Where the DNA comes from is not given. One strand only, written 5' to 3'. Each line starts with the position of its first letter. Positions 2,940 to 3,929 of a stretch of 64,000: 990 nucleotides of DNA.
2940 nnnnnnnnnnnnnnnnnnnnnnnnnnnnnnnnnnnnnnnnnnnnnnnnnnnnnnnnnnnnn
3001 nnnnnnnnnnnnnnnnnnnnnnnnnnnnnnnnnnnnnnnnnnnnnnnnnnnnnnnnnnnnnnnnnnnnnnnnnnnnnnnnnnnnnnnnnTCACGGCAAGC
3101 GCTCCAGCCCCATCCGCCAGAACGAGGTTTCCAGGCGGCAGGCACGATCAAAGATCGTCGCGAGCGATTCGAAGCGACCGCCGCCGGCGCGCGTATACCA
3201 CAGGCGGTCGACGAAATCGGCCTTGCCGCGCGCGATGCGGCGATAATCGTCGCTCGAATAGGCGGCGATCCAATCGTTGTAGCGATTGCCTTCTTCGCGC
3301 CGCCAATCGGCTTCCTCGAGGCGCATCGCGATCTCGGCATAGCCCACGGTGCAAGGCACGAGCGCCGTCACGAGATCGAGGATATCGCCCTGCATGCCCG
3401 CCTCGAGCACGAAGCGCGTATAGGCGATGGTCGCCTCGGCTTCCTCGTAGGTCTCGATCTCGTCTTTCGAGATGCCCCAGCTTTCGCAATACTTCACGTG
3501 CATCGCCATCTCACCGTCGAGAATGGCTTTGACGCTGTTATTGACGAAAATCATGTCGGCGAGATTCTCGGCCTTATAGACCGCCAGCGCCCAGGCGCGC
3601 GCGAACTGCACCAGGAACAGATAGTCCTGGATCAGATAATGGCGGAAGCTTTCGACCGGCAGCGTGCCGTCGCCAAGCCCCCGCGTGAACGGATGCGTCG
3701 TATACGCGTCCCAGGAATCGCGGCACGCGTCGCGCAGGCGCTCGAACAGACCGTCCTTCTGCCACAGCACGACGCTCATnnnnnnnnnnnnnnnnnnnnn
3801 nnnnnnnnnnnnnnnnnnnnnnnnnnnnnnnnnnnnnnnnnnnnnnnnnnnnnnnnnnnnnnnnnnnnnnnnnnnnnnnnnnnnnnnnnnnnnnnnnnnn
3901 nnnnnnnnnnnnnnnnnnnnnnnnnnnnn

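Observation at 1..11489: Extended 12-gene Fe-S and thiolation array with two cysteine desulfurases, a zinc-finger HscB and an embedded TenA-like gene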

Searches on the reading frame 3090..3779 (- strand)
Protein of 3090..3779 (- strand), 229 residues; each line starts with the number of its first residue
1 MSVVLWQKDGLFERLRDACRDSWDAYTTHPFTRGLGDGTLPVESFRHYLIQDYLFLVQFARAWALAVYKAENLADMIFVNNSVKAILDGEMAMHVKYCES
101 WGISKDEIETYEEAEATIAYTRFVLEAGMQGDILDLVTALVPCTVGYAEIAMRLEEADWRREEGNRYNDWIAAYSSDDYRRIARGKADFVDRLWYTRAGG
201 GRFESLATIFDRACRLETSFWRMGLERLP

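Call 4: search_protein_families(library=pfam, proteins=[window:3090-3779:-])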
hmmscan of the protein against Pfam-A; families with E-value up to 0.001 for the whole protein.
window:3090-3779:- (229 aa): 1 family
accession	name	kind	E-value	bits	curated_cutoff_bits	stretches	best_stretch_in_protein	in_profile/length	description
PF03070.21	TENA_THI-4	-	1.7e-50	172.1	22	1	18-226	3-209/210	TENA/THI-4/PQQC family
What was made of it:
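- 3090..3779 (-): tenA, thiaminase II / aminopyrimidine aminohydrolase of the Cys-containing class (D52, C143, E217). PF03070 matches at 1.7e-50 (call 4).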

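Call 7: find_related_loci(query=window:3090-3779:-, collection=genome_contigs, flank=10000)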
Query window:3090-3779:- (229 aa) in genome_contigs; peptide patterns used: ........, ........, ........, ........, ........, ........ (x = any residue, [..] = any of these).
50 stretches matched a pattern; 3 encode a relative of the query (tblastn E <= 1e-3); 3 distinct loci.
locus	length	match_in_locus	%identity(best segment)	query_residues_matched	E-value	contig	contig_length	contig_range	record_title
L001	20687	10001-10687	98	1-229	1e-153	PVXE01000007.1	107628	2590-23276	MAG: Tagaea sp. CACIAM 22H2 scaffold00038, whole genome shotgun sequence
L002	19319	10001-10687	97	1-229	7e-153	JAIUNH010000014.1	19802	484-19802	MAG: Proteobacteria bacterium isolate ALPHA1 spades-bin.77~NODE_3200_length_19802_cov_0.901042, whole genome shotgun seq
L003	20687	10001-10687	97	1-229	5e-153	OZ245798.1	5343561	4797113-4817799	MAG: Tagaea sp. isolate 2d73b5ed-a5a6-4a34-9fba-0db9853539c9 genome assembly, chromosome: 1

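Call 8: find_homologous_proteins(query=window:3090-3779:-)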
Query window:3090-3779:- (229 aa): 5071 proteins with E <= 0.001 among 5322 candidates; the best 120 are listed.
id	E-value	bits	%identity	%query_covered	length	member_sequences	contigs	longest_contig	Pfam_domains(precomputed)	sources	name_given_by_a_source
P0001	1.2e-149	514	97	100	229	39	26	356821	PF03070.22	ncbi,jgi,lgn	-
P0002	1.7e-107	376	72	98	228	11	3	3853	PF03070.22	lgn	-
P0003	8.6e-107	374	71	98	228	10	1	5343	PF03070.22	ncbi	ncbi:MAG: thiaminase II [Tagaea sp.]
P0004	5.7e-105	368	70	98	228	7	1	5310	PF03070.22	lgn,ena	-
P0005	1.4e-103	364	70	98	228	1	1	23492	PF03070.22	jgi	jgi:thiaminase (transcriptional activator TenA)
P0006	2.1e-103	363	70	98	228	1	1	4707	PF03070.22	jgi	jgi:thiaminase (transcriptional activator TenA)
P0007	1.1e-102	361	70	98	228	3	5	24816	PF03070.22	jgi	jgi:thiaminase/transcriptional activator TenA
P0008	1.2e-86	308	60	98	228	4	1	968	PF03070.22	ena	-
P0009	4.0e-85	303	59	98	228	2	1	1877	PF03070.22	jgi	-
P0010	3.3e-84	300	60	98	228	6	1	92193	PF03070.22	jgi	jgi:thiaminase (transcriptional activator TenA)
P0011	8.7e-82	292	59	99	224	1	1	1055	PF03070.22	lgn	-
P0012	6.4e-81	289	59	99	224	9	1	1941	PF03070.22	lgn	-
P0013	1.1e-80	289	58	99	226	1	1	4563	PF03070.22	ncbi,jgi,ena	jgi:thiaminase/transcriptional activator TenA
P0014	1.8e-80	288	58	99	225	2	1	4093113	PF03070.22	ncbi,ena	-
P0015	2.4e-80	288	58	99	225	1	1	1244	PF03070.22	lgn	-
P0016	3.2e-79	284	58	99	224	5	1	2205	PF03070.22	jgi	-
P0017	1.5e-78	282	58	99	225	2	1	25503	PF03070.22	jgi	-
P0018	5.2e-78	280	58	96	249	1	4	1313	PF03070.22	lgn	-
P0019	1.5e-77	278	57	98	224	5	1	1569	PF03070.22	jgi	jgi:thiaminase/transcriptional activator TenA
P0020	1.5e-76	275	57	98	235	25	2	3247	PF03070.22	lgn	-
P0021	8.2e-76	273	55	97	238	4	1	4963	PF03070.22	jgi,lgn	-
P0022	3.3e-75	271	59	94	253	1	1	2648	PF03070.22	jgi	jgi:thiaminase/transcriptional activator TenA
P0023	4.1e-75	270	56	97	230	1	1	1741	PF03070.22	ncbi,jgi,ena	jgi:thiaminase/transcriptional activator TenA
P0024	6.4e-75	270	56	98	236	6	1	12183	PF03070.22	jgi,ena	-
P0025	1.5e-74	269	56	97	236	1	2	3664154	PF03070.22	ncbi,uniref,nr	ncbi:thiaminase II [Aerophototrophica crusticola]|uniref:Aminopyrimidine aminohydrolase n=1 Tax=Aero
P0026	2.0e-74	268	56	97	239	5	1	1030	PF03070.22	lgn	-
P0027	3.2e-74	268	56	98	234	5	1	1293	PF03070.22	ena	-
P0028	3.4e-74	267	56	96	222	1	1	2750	PF03070.22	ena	-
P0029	3.6e-74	267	56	95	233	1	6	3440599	PF03070.22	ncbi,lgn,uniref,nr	ncbi:thiaminase II [Indioceanicola profundi]|uniref:thiaminase II n=1 Tax=Indioceanicola profundi Ta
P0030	4.0e-74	267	56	96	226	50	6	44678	PF03070.22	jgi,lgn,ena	jgi:thiaminase/transcriptional activator TenA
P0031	4.4e-74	267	58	94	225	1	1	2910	PF03070.22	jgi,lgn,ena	-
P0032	1.5e-73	265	55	94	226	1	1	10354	PF03070.22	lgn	-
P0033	1.9e-73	265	55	98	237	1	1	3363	PF03070.22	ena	-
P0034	3.4e-73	264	57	94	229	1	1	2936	PF03070.22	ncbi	-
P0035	4.3e-73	264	56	94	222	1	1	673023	PF03070.22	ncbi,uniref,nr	ncbi:thiaminase II [Arenibaculum pallidiluteum]|uniref:thiaminase II n=1 Tax=Arenibaculum pallidilut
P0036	8.7e-73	263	55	95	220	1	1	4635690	PF03070.22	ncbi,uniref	ncbi:MAG: thiaminase II [Minwuia sp.]|uniref:thiaminase II n=1 Tax=Minwuia sp. TaxID=2493630 RepID=U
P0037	8.8e-73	263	56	94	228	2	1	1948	PF03070.22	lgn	-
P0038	1.1e-72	263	58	95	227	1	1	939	PF03070.22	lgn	-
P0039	1.1e-72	263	55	98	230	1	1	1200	PF03070.22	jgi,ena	jgi:thiaminase/transcriptional activator TenA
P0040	1.4e-72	262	56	96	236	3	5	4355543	PF03070.22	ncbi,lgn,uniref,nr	ncbi:thiaminase II [Rhodospirillum centenum]|uniref:Aminopyrimidine aminohydrolase n=1 Tax=Rhodospir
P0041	1.6e-72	262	58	95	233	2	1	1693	PF03070.22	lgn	-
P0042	1.6e-72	262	56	95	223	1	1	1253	PF03070.22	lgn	-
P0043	1.8e-72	262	55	97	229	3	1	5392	PF03070.22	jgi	jgi:thiaminase/transcriptional activator TenA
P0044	2.0e-72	262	55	96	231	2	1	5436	PF03070.22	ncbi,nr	ncbi:MAG TPA: thiaminase II [Arenibaculum sp.]|nr:thiaminase II [Arenibaculum sp.]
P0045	2.0e-72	262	54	98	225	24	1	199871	PF03070.22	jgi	jgi:thiaminase (transcriptional activator TenA)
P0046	2.7e-72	261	55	98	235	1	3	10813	PF03070.22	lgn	-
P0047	3.1e-72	261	56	96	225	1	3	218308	PF03070.22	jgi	jgi:thiaminase/transcriptional activator TenA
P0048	3.2e-72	261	55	94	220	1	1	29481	PF03070.22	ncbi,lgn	-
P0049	3.2e-72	261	54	98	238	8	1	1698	PF03070.22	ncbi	-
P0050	4.2e-72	261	57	96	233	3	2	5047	PF03070.22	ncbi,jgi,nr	ncbi:MAG: thiaminase II [Alphaproteobacteria bacterium]|nr:thiaminase II [Alphaproteobacteria bacter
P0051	4.2e-72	261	57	95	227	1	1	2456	PF03070.22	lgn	-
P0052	4.5e-72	261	55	96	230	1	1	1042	PF03070.22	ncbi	-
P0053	5.3e-72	260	55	96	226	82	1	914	PF03070.22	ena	-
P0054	6.0e-72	260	56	96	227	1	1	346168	PF03070.22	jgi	-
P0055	6.7e-72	260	57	94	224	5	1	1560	PF03070.22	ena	-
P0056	7.8e-72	260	54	96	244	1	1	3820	PF03070.22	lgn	-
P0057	8.6e-72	260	56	96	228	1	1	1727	PF03070.22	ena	-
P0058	8.9e-72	260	54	98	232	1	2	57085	PF03070.22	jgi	-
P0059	1.2e-71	259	55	95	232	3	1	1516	PF03070.22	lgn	-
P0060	1.3e-71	259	55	97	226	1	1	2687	PF03070.22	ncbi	-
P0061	1.3e-71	259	53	98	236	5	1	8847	PF03070.22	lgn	-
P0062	1.5e-71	259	54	97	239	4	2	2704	PF03070.22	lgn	-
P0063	1.7e-71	259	56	94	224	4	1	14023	PF03070.22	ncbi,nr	ncbi:MAG: TenA family protein [Alphaproteobacteria bacterium]|nr:TenA family protein [Alphaproteobac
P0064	1.7e-71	259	58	95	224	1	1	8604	PF03070.22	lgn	-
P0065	1.9e-71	258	55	97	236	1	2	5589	PF03070.22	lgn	-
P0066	2.1e-71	258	54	97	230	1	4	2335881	PF03070.22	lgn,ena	-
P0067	2.4e-71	258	56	94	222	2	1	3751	PF03070.22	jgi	jgi:thiaminase/transcriptional activator TenA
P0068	2.5e-71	258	53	96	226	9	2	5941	PF03070.22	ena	-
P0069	2.7e-71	258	56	94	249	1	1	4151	PF03070.22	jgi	jgi:thiaminase/transcriptional activator TenA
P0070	2.9e-71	258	53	96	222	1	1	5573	PF03070.22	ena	-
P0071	3.0e-71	258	53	96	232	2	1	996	PF03070.22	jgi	jgi:thiaminase (transcriptional activator TenA)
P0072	3.4e-71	258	53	96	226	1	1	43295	PF03070.22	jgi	-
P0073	3.5e-71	258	54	98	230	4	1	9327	PF03070.22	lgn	-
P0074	3.7e-71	258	54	98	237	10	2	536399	PF03070.22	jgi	jgi:thiaminase/transcriptional activator TenA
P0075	3.8e-71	257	55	98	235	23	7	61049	PF03070.22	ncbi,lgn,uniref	ncbi:MAG: thiaminase II [Niveispirillum sp.]|uniref:thiaminase II n=1 Tax=Niveispirillum sp. TaxID=1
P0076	4.0e-71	257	54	98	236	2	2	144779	PF03070.22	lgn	-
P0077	4.3e-71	257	56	94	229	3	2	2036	PF03070.22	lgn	-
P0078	4.5e-71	257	56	96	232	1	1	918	PF03070.22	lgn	-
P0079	4.5e-71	257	56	96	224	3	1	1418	PF03070.22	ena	-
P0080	5.0e-71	257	53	96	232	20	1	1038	PF03070.22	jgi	-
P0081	5.0e-71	257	55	97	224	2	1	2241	PF03070.22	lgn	-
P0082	5.6e-71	257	55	89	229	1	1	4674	PF03070.22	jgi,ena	-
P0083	5.8e-71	257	56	95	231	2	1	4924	PF03070.22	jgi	-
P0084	6.4e-71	257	56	94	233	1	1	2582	PF03070.22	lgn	-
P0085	6.4e-71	257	54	97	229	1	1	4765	PF03070.22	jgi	jgi:thiaminase/transcriptional activator TenA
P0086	7.4e-71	257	54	96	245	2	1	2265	PF03070.22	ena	-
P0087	7.9e-71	256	55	96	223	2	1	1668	PF03070.22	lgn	-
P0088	8.4e-71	256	55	95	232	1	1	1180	PF03070.22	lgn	-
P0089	9.3e-71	256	55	96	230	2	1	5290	PF03070.22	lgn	-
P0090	9.3e-71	256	56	95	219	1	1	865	PF03070.22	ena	-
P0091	9.6e-71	256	53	94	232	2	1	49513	PF03070.22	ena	-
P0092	9.6e-71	256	54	98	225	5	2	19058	PF03070.22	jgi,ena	jgi:thiaminase/transcriptional activator TenA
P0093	9.9e-71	256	53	95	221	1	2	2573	PF03070.22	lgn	-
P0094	1.2e-70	256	52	100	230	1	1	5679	PF03070.22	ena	-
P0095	1.2e-70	256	52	98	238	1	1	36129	PF03070.22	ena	-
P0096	1.3e-70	256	55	94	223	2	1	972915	PF03070.22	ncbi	ncbi:MAG: thiaminase II [Rhodospirillales bacterium]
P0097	1.4e-70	256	56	95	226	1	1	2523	PF03070.22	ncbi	-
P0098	1.6e-70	255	53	96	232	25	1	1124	PF03070.22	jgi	-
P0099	1.6e-70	255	55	94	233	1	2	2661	PF03070.22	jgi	jgi:thiaminase/transcriptional activator TenA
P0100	1.7e-70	255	53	98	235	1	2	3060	PF03070.22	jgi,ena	-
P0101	1.7e-70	255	54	95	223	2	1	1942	PF03070.22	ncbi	-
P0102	2.3e-70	255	54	96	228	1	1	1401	PF03070.22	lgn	-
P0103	2.5e-70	255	53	98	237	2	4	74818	PF03070.22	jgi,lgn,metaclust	metaclust:\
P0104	2.5e-70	255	57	94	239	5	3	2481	PF03070.22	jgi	jgi:thiaminase/transcriptional activator TenA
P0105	2.5e-70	255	53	94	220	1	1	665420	PF03070.22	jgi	jgi:thiaminase/transcriptional activator TenA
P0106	2.6e-70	255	54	95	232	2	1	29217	PF03070.22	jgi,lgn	-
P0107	2.9e-70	255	56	95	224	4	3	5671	PF03070.22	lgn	-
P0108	3.0e-70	255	53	95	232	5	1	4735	PF03070.22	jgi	jgi:thiaminase/transcriptional activator TenA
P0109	3.3e-70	254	54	95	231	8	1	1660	PF03070.22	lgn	-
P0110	3.5e-70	254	56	95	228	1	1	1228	PF03070.22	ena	-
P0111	3.6e-70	254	53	98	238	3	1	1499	PF03070.22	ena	-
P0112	3.8e-70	254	52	94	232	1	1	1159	PF03070.22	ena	-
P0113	3.9e-70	254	54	98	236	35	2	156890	PF03070.22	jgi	jgi:thiaminase/transcriptional activator TenA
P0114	4.2e-70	254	54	94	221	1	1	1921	PF03070.22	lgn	-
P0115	4.2e-70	254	55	95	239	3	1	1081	PF03070.22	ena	-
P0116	4.4e-70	254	53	98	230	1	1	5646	PF03070.22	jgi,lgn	jgi:thiaminase/transcriptional activator TenA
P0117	5.1e-70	254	51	97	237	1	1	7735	PF03070.22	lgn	-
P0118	5.3e-70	254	55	94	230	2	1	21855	PF03070.22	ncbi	-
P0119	5.5e-70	254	56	96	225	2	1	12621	PF03070.22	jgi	jgi:thiaminase/transcriptional activator TenA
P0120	5.5e-70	254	56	94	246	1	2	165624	PF03070.22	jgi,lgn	jgi:thiaminase/transcriptional activator TenA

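Call 9: find_encoding_contigs(protein=P0005, flank=10000, max_places=2)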
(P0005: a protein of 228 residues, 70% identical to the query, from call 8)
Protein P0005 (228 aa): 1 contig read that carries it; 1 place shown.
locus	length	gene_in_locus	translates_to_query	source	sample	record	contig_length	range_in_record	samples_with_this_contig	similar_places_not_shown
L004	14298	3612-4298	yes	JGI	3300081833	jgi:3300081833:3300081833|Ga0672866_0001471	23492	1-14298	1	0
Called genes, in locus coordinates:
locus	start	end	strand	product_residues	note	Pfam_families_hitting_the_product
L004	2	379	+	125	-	?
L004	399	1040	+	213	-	PF07743:HSCB_C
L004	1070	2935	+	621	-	PF00012:HSP70, PF06723:MreB_Mbl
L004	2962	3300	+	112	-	PF00111:Fer2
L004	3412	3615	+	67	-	PF04384:Fe-S_assembly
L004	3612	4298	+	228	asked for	PF03070:TENA_THI-4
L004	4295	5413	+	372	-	PF02540:NAD_synthase (faint), PF00764:Arginosuc_synth (weak), PF03054:tRNA_Me_trans, PF20259:tRNA_Me_trans_M, PF20258:tRNA_Me_trans_C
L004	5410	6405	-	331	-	PF00490:ALAD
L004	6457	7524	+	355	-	PF00378:ECH_1, PF16113:ECH_2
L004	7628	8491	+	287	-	PF02826:2-Hacid_dh_C (weak), PF03446:NAD_binding_2, PF03807:F420_oxidored (weak), PF14833:NAD_binding_11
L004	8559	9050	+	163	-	PF22381:Staph_reg_Sar_Rot (weak), PF12802:MarR_2, PF01047:MarR (faint), PF13463:HTH_27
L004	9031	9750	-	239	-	PF04172:LrgB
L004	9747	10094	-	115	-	PF03788:LrgA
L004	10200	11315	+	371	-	PF12275:DUF3616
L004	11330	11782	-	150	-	-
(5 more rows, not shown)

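Call 10: find_encoding_contigs(protein=P0010, flank=10000, max_places=2)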
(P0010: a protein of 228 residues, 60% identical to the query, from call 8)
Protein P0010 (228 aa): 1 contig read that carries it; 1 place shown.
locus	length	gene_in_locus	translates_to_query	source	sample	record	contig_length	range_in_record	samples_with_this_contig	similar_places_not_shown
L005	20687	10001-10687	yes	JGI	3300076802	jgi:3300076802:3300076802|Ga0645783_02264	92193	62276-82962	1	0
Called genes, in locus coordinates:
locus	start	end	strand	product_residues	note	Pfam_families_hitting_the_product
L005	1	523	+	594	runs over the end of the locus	PF13116:YhdP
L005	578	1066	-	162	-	PF00579:tRNA-synt_1b, PF22421:SYY_C-terminal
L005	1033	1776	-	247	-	PF00579:tRNA-synt_1b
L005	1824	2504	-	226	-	PF02129:Peptidase_S15, PF20434:BD-FAE (faint), PF00561:Abhydrolase_1, PF12146:Hydrolase_4, PF12697:Abhydrolase_6 (weak), PF20408:Abhydrolase_11 (weak), PF00326:Peptidase_S9 (faint), PF01738:DLH (weak)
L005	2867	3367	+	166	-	PF02082:Rrf2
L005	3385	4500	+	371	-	PF00266:Aminotran_5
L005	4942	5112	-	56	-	-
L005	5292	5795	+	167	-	PF00266:Aminotran_5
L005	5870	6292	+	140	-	PF01592:NifU_N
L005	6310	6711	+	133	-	PF01521:Fe-S_biosyn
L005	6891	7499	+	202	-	PF00226:DnaJ (faint), PF07743:HSCB_C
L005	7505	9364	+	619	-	PF00012:HSP70, PF06723:MreB_Mbl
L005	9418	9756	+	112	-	PF00111:Fer2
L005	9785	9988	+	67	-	PF04384:Fe-S_assembly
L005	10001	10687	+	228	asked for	PF03070:TENA_THI-4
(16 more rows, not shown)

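Call 11: find_encoding_contigs(protein=P0014, flank=10000, max_places=2)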
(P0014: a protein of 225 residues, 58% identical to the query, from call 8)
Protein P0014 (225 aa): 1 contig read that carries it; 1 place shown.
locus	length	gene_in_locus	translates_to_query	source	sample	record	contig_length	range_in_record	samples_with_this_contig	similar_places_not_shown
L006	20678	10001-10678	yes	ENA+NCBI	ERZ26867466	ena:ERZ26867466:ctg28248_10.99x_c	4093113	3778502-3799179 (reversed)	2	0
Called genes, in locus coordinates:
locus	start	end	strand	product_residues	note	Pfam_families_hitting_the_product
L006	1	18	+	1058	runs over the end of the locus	PF05359:DUF748 (faint), PF13116:YhdP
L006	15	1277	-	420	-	PF00579:tRNA-synt_1b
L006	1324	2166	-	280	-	PF02129:Peptidase_S15, PF00561:Abhydrolase_1, PF12146:Hydrolase_4, PF12697:Abhydrolase_6 (weak), PF00326:Peptidase_S9 (faint), PF01738:DLH (weak)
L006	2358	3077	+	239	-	PF06426:SATase_N (weak), PF00132:Hexapep (weak)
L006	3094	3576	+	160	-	PF02082:Rrf2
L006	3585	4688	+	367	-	PF00266:Aminotran_5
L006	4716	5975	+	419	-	PF00266:Aminotran_5, PF00155:Aminotran_1_2 (weak), PF01212:Beta_elim_lyase (weak)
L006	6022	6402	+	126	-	PF01592:NifU_N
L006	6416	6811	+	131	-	PF01521:Fe-S_biosyn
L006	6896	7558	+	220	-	PF07743:HSCB_C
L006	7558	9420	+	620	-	PF00012:HSP70, PF06723:MreB_Mbl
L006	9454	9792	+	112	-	PF00111:Fer2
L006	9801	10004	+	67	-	PF04384:Fe-S_assembly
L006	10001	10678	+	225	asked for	PF03070:TENA_THI-4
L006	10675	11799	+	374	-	PF00764:Arginosuc_synth (weak), PF03054:tRNA_Me_trans, PF20259:tRNA_Me_trans_M, PF20258:tRNA_Me_trans_C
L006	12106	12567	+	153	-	PF07310:PAS_5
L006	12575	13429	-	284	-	PF00528:BPD_transp_1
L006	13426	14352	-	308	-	PF00528:BPD_transp_1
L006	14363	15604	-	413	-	PF01547:SBP_bac_1, PF13416:SBP_bac_8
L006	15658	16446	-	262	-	PF00106:adh_short, PF13561:adh_short_C2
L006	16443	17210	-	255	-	PF00392:GntR, PF07729:FCD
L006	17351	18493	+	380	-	PF02746:MR_MLE_N, PF13378:MR_MLE_C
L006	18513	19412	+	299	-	PF20562:DUF6772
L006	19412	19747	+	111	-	-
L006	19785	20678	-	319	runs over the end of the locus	PF13379:NMT1_2, PF09084:NMT1, PF12974:Phosphonate-bd, PF04069:OpuAC (weak)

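Call 12: find_encoding_contigs(protein=P0040, flank=10000, max_places=2)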
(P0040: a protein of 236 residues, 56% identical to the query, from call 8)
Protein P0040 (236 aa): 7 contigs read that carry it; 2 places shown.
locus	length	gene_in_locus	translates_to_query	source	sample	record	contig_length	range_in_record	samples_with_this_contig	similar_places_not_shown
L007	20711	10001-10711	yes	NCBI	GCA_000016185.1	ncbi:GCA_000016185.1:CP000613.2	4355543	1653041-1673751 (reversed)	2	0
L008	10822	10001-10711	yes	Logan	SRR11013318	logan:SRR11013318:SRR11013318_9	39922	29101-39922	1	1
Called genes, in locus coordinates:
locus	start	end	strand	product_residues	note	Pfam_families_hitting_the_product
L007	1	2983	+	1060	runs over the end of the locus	PF13116:YhdP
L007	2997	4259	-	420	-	PF00579:tRNA-synt_1b, PF22421:SYY_C-terminal (weak), PF01479:S4 (weak)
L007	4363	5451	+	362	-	PF03702:AnmK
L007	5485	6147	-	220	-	PF02129:Peptidase_S15, PF12697:Abhydrolase_6 (weak), PF20408:Abhydrolase_11 (weak), PF12146:Hydrolase_4, PF00561:Abhydrolase_1, PF00326:Peptidase_S9 (faint), PF01738:DLH (weak)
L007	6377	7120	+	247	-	PF25087:GMPPB_C (faint), PF00132:Hexapep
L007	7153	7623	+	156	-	PF02082:Rrf2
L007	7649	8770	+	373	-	PF00266:Aminotran_5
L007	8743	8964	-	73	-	-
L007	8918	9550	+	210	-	-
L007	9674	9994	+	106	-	PF00111:Fer2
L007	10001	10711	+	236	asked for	PF03070:TENA_THI-4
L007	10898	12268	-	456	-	PF05598:DUF772, PF01609:DDE_Tnp_1, PF13751:DDE_Tnp_1_6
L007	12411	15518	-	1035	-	PF00575:S1 (weak), PF10150:RNase_E_G, PF20833:RNase_E_G_Thio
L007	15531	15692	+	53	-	-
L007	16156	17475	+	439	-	PF11741:AMIN (faint), PF01520:Amidase_3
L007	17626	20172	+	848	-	PF00912:Transgly, PF17092:PCB_OB, PF00905:Transpeptidase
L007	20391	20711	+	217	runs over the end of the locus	PF13505:OMP_b-brl, PF03922:OmpW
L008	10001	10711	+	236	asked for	PF03070:TENA_THI-4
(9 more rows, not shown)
